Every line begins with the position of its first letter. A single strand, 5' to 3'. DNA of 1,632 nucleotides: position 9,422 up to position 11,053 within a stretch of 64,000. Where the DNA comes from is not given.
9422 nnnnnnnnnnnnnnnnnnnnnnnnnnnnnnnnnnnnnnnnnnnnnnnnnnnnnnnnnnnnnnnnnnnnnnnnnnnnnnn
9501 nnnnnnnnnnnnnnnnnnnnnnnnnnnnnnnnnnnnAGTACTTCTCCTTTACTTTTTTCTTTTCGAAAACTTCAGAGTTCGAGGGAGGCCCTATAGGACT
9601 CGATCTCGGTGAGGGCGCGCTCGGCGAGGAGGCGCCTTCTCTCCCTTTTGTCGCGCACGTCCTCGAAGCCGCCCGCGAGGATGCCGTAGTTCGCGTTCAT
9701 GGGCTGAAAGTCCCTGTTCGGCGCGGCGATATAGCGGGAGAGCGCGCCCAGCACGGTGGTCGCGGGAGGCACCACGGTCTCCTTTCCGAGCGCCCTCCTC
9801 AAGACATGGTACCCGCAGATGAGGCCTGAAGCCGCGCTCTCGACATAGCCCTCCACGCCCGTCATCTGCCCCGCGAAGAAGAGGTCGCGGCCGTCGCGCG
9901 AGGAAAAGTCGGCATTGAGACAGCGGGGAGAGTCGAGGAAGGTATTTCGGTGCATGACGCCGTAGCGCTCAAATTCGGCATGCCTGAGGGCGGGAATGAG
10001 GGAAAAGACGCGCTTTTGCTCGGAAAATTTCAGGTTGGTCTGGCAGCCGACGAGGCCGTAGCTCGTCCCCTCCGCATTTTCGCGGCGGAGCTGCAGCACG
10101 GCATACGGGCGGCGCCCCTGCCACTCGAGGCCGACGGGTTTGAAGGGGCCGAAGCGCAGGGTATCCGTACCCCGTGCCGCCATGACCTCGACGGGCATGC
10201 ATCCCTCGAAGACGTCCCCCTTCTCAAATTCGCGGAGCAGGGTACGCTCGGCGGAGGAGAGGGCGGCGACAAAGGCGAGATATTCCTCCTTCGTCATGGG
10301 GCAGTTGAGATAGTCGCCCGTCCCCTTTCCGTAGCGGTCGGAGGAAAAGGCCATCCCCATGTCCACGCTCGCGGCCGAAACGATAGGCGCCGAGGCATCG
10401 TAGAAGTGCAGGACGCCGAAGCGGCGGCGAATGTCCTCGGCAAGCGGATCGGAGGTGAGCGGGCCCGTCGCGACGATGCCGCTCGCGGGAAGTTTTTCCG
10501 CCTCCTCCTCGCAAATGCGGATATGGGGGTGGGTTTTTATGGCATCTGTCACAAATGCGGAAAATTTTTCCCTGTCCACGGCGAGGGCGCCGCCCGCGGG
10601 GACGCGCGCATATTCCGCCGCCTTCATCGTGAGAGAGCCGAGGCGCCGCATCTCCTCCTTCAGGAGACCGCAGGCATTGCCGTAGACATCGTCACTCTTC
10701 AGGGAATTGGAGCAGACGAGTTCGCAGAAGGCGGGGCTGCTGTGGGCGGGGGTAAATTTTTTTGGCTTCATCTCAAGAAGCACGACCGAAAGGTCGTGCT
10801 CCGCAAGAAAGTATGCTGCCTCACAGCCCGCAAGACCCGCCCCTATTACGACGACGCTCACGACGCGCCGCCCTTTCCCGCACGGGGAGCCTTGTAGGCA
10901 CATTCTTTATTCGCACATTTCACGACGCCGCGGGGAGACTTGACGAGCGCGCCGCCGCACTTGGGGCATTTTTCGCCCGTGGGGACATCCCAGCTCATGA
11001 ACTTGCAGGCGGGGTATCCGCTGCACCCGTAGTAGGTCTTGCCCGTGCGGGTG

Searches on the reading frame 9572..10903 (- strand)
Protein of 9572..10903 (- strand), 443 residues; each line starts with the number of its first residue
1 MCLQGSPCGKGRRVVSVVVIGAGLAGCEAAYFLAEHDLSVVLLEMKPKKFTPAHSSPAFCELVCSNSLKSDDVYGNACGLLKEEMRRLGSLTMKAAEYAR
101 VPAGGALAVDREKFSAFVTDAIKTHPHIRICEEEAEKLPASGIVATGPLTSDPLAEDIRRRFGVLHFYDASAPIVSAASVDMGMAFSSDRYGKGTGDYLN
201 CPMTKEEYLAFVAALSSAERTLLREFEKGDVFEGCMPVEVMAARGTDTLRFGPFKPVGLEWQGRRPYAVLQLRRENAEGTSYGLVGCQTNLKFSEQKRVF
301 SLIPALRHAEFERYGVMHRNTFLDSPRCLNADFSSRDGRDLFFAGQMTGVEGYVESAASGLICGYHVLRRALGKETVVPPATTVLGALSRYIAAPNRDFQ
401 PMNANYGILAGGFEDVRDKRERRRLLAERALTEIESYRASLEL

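Call 3: search_protein_families(library=pfam, proteins=[window:9572-10903:-], max_evalue=0.01)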
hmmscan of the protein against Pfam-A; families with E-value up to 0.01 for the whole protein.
window:9572-10903:- (443 aa): 13 families
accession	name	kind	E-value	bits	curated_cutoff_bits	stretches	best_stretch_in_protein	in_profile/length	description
PF01134.28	GIDA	-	7.1e-87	292.4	22.1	1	17-375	2-391/391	Glucose inhibited division protein A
PF01266.30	DAO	-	5.6e-07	29.8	27.9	1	17-67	2-50/353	FAD dependent oxidoreductase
PF00890.30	FAD_binding_2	-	8e-07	29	20.4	1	17-51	2-36/414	FAD binding domain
PF13450.12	NAD_binding_8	-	1.3e-06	29.1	21.9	1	19-47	1-29/68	NAD(P)-binding Rossmann-like domain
PF07992.20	Pyr_redox_2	-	2.8e-05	24.1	26.1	1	16-46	2-32/291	Pyridine nucleotide-disulphide oxidoreductase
PF00070.33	Pyr_redox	-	3.4e-05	24.7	22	1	16-48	1-33/82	Pyridine nucleotide-disulphide oxidoreductase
PF05834.18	Lycopene_cycl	-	0.00056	19.5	23.4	1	17-53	2-41/380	Lycopene cyclase protein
PF01946.23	Thi4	-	0.0012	18.6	26.2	1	16-46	19-50/235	Thi4 family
PF12831.13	FAD_oxidored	-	0.0053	16.5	27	1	17-46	2-31/416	FAD dependent oxidoreductase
PF03486.20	HI0933_like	-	0.0073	16.2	50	0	16-48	2-34/244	HI0933-like protein Rossmann domain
PF01262.27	AlaDh_PNT_C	-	0.0078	16.1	23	0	15-55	29-69/214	Alanine dehydrogenase/PNT, C-terminal domain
PF02737.24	3HCDH_N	-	0.0083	16.5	22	0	17-53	2-38/180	3-hydroxyacyl-CoA dehydrogenase, NAD binding domain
PF01494.25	FAD_binding_3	-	0.01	15.6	22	0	15-48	2-35/349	FAD binding domain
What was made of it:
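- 9572..10903 (-): trmFO (upstream neighbour, 35-nt gap). Pfam GIDA E 7e-87 (call 3).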
